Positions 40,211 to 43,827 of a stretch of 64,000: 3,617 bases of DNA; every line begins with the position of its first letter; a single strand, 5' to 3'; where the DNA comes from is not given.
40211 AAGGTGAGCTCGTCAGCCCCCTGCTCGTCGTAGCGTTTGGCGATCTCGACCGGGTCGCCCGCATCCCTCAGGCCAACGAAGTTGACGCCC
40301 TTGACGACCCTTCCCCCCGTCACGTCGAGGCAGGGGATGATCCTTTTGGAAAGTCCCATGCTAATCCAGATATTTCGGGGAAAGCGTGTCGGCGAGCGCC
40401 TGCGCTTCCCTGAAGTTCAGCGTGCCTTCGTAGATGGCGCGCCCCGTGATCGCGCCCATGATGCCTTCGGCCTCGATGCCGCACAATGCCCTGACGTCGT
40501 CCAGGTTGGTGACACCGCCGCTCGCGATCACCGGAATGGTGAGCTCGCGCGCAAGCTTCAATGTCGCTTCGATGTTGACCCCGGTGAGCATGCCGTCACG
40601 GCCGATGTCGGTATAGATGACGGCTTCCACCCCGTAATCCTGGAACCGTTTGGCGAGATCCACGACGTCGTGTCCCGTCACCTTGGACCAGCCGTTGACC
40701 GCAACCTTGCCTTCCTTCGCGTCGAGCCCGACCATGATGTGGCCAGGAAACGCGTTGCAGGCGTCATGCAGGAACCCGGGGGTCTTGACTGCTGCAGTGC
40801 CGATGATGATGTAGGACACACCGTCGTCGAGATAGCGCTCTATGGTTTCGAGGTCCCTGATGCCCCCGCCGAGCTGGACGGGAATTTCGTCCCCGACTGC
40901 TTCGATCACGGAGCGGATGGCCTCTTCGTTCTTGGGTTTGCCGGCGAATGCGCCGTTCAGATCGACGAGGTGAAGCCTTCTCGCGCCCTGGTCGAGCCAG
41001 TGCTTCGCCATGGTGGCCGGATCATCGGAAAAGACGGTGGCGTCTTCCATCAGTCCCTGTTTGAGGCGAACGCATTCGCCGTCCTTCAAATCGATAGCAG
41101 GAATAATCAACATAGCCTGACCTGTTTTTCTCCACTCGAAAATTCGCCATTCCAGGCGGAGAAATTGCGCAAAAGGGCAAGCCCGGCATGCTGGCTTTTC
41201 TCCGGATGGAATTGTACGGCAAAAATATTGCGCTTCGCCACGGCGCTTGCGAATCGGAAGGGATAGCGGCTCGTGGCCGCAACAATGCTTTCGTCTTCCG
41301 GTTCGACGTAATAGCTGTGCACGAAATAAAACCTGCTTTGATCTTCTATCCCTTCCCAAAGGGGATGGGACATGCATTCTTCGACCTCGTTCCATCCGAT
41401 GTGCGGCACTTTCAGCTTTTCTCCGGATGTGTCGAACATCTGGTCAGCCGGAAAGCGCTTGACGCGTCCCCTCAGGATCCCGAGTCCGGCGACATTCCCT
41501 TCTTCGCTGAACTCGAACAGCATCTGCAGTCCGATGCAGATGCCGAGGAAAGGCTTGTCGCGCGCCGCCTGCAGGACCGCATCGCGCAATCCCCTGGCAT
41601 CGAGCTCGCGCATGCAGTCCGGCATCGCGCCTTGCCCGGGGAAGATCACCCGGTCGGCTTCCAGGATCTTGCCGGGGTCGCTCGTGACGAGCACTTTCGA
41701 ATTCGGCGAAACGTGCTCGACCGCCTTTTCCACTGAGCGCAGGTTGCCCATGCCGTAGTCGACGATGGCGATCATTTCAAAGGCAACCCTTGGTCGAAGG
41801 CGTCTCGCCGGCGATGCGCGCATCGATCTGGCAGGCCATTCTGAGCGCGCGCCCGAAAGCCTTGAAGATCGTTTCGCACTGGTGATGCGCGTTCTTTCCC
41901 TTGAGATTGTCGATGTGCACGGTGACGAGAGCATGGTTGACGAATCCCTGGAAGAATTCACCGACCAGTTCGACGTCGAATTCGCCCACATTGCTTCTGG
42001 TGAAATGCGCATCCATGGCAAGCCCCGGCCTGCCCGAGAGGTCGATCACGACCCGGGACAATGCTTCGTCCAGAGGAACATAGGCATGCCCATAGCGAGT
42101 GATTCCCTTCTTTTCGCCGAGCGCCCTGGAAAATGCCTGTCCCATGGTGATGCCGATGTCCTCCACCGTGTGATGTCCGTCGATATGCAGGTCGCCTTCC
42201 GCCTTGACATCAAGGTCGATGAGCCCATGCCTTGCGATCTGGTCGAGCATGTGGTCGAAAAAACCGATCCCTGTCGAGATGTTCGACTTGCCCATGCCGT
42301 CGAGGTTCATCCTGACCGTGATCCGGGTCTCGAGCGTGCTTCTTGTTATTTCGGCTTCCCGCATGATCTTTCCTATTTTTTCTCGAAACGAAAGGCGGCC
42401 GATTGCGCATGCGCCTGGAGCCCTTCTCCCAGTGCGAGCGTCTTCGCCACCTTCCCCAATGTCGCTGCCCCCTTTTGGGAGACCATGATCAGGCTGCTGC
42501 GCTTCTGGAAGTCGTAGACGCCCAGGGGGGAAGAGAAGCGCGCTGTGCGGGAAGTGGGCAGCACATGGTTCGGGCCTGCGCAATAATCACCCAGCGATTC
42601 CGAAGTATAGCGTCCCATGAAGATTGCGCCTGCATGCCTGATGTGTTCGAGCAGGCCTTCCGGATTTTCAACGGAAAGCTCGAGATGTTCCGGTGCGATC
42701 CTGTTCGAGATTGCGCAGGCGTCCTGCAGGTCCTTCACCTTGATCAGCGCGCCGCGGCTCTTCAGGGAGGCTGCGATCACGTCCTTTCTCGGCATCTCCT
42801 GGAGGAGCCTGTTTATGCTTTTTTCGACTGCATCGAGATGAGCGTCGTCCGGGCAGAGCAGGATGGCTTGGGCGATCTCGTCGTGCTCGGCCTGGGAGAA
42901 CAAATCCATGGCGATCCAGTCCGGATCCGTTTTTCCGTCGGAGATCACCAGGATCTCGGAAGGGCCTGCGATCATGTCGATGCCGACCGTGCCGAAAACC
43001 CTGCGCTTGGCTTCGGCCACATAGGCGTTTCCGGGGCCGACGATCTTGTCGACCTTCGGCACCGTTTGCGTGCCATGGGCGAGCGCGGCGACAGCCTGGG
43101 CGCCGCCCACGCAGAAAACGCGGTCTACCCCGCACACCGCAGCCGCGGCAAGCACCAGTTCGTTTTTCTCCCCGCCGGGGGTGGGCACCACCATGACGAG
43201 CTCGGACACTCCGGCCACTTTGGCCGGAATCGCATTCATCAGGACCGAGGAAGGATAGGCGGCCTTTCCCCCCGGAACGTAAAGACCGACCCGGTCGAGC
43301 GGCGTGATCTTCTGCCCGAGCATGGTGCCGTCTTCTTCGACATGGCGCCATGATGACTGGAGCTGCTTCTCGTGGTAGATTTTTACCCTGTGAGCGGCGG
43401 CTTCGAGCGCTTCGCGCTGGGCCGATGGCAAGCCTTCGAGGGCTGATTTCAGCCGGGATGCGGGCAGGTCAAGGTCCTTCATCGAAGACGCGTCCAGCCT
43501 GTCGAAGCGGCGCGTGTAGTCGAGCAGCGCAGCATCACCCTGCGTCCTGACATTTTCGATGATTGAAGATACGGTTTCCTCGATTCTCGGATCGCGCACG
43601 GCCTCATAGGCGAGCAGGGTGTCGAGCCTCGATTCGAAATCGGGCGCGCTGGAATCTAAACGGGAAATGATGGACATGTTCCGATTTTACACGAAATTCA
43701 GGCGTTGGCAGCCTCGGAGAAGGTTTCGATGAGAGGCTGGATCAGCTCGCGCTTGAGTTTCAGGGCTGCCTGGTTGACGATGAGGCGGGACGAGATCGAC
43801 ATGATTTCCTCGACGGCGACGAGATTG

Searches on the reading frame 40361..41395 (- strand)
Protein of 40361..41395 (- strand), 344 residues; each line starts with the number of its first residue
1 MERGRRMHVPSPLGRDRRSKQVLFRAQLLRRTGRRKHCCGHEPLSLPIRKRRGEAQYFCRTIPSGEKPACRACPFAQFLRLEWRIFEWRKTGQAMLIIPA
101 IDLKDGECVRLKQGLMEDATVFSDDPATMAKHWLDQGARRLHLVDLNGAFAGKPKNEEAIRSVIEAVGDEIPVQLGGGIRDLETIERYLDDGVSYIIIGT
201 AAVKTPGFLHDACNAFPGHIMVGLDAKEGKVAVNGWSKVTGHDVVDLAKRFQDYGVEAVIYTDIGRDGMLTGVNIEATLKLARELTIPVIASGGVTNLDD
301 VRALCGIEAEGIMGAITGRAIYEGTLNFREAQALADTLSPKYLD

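Call 66: search_protein_families(library=pfam, proteins=[window:40361-41395:-], max_evalue=0.00001)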
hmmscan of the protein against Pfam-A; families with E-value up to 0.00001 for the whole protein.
window:40361-41395:- (344 aa): 2 families
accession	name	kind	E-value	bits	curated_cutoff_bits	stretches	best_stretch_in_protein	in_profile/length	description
PF00977.27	His_biosynth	-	3.3e-82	275.8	23.6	1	97-326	2-227/228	Histidine biosynthesis protein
PF01207.24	Dus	-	1e-08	35.1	20.4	0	153-211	169-226/311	Dihydrouridine synthase (Dus)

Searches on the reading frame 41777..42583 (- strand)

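Call 66: search_protein_families(library=pfam, proteins=[window:41777-42583:-], max_evalue=0.00001)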
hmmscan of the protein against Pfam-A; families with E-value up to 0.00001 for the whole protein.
window:41777-42583:- (268 aa): 1 family
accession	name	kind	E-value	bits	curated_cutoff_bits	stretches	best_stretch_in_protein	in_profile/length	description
PF00475.24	IGPD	-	7.8e-66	221.1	27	1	104-247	1-144/144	Imidazoleglycerol-phosphate dehydratase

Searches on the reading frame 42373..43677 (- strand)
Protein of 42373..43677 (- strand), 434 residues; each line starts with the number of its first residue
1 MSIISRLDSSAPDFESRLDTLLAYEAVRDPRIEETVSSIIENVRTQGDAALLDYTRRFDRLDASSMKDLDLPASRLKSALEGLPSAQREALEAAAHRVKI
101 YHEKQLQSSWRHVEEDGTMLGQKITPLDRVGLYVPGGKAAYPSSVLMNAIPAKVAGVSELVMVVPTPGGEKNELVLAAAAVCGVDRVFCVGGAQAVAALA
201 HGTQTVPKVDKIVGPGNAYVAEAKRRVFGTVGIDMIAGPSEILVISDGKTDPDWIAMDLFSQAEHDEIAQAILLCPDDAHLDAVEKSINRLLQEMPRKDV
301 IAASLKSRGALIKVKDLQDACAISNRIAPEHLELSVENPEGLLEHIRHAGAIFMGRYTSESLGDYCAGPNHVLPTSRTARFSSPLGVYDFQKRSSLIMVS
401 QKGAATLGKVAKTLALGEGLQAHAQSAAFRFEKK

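Call 66: search_protein_families(library=pfam, proteins=[window:42373-43677:-], max_evalue=0.00001)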
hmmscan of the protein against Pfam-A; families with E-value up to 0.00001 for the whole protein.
window:42373-43677:- (434 aa): 1 family
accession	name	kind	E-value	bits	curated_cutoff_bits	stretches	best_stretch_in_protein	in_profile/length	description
PF00815.25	Histidinol_dh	-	7.1e-169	562.6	27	1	29-431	8-411/411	Histidinol dehydrogenase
